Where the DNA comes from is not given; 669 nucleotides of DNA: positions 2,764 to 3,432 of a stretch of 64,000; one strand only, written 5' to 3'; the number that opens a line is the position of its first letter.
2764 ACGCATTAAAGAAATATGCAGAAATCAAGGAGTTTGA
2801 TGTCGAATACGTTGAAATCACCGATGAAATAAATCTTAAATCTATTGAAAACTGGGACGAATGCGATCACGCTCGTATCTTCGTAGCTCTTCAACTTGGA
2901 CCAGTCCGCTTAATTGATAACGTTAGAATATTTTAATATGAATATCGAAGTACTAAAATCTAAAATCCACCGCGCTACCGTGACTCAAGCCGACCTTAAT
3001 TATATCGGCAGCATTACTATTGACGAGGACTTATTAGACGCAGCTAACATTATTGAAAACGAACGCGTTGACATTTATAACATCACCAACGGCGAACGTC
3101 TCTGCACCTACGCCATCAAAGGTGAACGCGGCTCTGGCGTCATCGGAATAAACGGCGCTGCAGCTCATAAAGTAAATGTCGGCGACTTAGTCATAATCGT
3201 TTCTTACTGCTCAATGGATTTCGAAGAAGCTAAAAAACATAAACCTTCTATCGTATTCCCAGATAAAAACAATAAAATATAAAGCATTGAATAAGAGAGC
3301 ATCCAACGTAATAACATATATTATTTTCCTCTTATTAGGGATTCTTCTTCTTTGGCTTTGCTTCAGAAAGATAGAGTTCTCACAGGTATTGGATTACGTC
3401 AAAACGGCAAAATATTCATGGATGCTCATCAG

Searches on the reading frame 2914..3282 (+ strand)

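Call 54: search_protein_families(library=pfam, proteins=[window:2914-3282:+], max_evalue=0.00001)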
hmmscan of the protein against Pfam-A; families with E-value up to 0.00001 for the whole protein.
window:2914-3282:+ (122 aa): 1 family
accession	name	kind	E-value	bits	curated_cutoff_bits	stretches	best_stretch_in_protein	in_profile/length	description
PF02261.22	Asp_decarbox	-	3.3e-52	175.7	25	1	9-122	1-114/115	Aspartate decarboxylase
